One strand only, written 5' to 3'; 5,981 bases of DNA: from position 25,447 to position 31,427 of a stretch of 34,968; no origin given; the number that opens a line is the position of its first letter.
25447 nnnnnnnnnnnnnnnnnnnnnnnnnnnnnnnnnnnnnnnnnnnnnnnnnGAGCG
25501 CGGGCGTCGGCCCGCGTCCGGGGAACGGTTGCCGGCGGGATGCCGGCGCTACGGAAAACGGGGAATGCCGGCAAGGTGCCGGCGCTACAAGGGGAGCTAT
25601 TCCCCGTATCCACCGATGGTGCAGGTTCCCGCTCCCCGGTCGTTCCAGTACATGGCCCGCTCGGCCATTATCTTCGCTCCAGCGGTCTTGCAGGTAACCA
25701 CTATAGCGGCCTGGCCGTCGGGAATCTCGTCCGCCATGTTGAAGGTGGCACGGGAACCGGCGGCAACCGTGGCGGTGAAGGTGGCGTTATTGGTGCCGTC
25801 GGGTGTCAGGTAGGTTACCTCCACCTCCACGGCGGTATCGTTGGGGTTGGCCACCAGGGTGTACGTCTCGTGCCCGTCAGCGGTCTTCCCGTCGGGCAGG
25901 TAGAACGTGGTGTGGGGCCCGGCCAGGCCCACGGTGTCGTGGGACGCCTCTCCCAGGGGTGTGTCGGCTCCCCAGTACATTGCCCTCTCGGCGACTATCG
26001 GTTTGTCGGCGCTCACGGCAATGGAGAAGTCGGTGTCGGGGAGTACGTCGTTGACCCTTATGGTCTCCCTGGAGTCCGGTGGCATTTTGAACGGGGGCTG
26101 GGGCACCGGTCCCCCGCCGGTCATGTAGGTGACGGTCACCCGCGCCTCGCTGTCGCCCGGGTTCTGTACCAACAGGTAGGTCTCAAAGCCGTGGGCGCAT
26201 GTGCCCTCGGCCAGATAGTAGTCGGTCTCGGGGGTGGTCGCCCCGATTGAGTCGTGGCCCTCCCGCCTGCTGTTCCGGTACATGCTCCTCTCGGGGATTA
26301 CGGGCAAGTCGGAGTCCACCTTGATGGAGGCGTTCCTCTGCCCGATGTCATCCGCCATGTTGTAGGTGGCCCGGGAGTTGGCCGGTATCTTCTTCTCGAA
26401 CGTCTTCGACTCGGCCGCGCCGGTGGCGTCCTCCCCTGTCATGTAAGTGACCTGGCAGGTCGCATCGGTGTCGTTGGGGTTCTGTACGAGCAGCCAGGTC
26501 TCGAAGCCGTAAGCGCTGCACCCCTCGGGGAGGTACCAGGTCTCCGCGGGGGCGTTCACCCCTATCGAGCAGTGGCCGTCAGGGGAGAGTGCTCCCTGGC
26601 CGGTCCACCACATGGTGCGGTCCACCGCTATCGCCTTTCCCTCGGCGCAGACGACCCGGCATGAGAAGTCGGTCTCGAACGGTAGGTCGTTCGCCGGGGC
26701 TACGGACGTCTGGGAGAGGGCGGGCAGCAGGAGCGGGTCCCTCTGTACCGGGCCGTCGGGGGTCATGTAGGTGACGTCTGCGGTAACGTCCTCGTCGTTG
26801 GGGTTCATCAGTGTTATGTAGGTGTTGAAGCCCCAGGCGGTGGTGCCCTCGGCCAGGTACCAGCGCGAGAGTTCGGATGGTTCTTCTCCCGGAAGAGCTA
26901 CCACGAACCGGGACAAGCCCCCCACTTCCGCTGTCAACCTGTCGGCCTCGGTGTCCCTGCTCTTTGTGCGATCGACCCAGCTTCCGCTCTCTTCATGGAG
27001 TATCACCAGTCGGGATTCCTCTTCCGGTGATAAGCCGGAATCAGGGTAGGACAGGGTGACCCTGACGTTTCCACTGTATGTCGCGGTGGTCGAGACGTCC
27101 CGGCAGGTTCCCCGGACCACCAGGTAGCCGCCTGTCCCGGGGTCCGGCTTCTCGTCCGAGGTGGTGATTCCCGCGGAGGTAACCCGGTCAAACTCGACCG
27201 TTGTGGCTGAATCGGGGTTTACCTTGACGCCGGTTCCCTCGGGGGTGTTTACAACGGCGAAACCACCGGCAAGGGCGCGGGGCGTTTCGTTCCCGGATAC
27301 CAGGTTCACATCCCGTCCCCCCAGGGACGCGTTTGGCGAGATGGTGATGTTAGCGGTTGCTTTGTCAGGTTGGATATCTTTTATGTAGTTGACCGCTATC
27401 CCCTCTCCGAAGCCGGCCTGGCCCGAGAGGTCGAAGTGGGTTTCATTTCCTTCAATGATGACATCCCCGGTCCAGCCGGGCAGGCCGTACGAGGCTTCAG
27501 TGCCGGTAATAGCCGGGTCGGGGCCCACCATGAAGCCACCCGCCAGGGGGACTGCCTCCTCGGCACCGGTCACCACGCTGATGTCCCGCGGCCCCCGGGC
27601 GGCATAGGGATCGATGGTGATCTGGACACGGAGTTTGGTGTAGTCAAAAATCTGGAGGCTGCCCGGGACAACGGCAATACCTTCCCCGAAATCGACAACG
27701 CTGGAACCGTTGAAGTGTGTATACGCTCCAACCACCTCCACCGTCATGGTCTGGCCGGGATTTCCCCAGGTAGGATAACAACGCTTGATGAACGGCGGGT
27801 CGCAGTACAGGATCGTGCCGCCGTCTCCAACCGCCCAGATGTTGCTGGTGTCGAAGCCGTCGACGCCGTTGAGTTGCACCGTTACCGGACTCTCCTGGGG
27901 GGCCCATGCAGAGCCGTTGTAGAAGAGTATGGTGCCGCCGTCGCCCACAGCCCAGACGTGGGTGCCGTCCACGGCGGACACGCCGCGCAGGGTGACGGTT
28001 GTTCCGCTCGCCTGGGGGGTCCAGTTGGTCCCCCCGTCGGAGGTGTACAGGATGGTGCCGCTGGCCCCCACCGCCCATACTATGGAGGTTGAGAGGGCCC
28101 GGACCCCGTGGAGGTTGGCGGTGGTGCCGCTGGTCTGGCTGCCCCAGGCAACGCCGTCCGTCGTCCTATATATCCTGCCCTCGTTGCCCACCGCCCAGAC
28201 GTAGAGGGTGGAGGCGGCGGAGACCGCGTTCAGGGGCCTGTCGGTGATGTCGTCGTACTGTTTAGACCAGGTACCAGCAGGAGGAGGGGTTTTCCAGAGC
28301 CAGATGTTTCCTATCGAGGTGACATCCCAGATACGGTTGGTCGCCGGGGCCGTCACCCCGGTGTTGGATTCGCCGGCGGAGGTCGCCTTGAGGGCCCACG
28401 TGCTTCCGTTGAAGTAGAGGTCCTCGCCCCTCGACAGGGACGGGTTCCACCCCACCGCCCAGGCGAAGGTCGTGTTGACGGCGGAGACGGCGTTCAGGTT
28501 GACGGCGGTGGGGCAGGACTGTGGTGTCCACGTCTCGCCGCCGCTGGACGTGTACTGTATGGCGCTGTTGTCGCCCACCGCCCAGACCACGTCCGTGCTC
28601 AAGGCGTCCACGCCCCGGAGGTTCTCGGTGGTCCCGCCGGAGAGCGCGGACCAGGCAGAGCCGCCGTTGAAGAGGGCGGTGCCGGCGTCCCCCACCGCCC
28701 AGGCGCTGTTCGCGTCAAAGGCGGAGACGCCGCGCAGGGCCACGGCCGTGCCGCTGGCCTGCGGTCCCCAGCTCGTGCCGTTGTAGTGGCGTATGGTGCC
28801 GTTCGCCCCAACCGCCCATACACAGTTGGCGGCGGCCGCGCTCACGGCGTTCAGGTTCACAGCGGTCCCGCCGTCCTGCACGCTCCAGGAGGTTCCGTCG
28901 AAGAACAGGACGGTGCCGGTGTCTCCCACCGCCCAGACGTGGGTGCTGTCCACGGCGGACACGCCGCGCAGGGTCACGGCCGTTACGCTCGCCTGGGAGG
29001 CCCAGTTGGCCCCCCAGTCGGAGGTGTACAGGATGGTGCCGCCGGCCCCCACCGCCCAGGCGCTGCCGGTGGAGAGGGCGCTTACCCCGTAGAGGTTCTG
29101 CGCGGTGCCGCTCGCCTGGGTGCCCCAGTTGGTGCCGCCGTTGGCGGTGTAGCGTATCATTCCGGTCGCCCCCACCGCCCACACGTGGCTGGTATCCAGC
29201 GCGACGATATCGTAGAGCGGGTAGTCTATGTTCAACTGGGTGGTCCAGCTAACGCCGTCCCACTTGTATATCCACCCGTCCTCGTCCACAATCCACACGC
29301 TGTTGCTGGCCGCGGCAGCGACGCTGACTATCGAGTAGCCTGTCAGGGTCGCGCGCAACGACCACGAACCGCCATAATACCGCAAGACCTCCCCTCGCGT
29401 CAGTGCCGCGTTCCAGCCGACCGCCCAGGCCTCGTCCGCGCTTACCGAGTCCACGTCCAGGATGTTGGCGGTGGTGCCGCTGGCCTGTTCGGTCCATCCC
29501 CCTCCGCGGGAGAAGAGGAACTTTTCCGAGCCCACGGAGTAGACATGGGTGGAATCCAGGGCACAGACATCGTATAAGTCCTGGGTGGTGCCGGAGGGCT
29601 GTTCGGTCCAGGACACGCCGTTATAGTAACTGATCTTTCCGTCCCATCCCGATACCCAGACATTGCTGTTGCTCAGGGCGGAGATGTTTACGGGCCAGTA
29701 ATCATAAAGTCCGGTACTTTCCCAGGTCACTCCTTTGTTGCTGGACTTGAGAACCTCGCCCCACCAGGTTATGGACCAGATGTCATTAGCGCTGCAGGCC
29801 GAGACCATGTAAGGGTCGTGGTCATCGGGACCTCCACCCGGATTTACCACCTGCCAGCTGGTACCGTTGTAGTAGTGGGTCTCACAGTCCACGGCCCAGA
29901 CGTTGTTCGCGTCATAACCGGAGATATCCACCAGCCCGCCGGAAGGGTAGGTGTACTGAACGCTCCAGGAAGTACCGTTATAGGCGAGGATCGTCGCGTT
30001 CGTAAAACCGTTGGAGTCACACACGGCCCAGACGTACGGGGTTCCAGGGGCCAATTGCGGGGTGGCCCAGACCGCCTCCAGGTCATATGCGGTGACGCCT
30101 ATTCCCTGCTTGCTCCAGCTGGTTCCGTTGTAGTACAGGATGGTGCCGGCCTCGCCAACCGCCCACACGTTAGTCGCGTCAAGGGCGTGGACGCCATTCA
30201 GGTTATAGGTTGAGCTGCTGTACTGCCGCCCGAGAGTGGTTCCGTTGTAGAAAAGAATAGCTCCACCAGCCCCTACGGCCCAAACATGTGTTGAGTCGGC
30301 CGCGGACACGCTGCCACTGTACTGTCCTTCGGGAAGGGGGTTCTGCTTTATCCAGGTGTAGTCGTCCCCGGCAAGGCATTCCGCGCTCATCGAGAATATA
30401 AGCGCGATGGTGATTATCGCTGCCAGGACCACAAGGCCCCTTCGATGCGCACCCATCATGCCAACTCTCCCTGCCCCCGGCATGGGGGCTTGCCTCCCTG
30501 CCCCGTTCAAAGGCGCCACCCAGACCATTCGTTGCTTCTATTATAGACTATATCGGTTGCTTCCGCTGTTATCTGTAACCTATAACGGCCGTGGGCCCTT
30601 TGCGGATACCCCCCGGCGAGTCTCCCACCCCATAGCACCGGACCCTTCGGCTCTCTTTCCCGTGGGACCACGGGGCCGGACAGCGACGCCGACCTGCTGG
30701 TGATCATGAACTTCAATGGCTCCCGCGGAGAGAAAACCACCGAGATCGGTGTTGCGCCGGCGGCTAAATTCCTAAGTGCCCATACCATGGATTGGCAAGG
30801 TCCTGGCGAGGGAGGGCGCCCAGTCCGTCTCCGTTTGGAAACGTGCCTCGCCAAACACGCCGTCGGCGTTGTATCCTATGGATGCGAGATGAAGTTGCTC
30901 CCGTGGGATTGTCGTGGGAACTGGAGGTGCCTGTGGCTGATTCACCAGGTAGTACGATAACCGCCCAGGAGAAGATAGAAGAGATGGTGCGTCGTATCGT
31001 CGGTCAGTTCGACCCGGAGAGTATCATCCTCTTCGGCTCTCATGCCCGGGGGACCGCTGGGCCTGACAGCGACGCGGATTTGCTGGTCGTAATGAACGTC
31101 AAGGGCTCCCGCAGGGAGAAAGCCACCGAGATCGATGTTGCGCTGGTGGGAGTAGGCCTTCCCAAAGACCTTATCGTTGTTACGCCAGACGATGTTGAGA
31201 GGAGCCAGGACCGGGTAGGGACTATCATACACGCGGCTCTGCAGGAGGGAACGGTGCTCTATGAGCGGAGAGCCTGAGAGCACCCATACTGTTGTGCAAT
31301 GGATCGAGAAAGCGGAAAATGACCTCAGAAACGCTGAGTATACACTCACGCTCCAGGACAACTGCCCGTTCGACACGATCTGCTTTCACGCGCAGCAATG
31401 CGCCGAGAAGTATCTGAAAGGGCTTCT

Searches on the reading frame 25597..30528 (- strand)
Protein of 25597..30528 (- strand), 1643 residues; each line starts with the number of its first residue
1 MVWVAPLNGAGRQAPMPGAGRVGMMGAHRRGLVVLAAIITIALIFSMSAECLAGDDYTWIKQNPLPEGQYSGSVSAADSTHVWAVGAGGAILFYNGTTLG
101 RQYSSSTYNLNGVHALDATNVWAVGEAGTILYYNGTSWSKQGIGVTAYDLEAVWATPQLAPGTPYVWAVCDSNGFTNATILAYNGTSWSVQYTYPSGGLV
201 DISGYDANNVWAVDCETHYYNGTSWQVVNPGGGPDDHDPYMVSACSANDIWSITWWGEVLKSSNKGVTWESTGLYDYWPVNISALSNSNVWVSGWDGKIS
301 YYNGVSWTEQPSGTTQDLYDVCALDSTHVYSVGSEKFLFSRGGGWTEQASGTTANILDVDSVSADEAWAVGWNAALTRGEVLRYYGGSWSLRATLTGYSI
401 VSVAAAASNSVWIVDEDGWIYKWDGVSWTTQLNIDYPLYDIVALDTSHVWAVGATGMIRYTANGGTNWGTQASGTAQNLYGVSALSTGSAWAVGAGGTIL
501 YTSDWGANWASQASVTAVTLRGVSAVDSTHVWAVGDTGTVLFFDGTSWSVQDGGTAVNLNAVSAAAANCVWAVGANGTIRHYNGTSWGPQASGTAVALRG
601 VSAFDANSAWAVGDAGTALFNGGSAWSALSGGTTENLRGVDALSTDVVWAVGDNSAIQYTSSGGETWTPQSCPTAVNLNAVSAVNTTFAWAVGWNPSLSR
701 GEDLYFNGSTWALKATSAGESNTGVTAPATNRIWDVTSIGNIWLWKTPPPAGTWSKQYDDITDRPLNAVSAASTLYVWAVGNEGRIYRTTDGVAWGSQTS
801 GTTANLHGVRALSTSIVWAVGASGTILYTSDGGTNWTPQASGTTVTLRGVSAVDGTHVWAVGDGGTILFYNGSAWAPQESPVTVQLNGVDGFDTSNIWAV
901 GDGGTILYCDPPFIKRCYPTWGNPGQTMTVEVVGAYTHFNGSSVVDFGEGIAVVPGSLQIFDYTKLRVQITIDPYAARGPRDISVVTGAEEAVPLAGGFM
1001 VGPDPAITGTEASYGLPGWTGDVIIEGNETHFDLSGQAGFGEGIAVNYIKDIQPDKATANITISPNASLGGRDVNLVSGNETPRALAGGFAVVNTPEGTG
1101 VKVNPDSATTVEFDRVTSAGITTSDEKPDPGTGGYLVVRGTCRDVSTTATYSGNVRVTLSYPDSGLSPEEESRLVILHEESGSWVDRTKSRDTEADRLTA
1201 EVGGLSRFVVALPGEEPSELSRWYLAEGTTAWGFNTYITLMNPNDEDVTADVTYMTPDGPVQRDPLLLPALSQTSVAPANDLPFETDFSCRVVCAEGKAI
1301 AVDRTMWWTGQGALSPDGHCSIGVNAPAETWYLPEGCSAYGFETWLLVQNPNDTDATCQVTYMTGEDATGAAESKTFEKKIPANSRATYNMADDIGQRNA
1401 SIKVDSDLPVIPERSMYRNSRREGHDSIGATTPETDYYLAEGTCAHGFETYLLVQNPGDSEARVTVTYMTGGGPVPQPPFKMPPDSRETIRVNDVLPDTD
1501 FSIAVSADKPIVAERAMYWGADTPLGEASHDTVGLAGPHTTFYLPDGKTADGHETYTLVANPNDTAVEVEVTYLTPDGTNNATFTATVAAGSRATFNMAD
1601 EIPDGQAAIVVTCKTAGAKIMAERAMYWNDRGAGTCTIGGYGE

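Call 7: search_protein_families(library=pfam, proteins=[window:25597-30528:-], max_evalue=0.01)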
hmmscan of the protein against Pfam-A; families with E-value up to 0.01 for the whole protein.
window:25597-30528:- (1643 aa): 3 families
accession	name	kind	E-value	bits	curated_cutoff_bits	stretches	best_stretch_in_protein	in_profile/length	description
PF18986.5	DUF5719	-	4e-22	79.2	26.2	3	1537-1622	48-134/319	Family of unknown function (DUF5719)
PF14870.12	PSII_BNR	-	1.9e-15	57.3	27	3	345-619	9-300/303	Photosynthesis system II assembly factor YCF48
PF03174.19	CHB_HEX_C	-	0.0081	16.5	23.6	0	825-852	36-68/76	Chitobiase/beta-hexosaminidase C-terminal domain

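Call 8: search_protein_families(library=ncbifam, proteins=[window:25597-30528:-], max_evalue=0.01)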
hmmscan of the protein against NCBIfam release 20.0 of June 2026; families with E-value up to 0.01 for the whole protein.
window:25597-30528:- (1643 aa): 1 family
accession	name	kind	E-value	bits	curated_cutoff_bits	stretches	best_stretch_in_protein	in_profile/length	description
NF010237.0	PRK13684.1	equivalog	1.3e-11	44.1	326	3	345-619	37-326/334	photosynthesis system II assembly factor Ycf48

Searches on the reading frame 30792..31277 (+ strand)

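Call 32: search_protein_families(library=pfam, proteins=[window:30792-31277:+], max_evalue=0.001)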
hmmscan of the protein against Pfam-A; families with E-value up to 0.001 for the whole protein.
window:30792-31277:+ (161 aa): 3 families
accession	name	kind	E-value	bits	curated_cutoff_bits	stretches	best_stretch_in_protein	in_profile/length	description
PF01909.29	NTP_transf_2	-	1.1e-12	48.6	21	1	64-137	6-79/93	Nucleotidyltransferase domain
PF18765.7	Polbeta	-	2.8e-09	37.4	26.9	1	71-159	9-90/93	Polymerase beta, Nucleotidyltransferase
PF22600.2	MTPAP-like_central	-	0.00028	21.4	27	1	57-112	24-76/139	Poly(A) RNA polymerase, mitochondrial-like, central palm domain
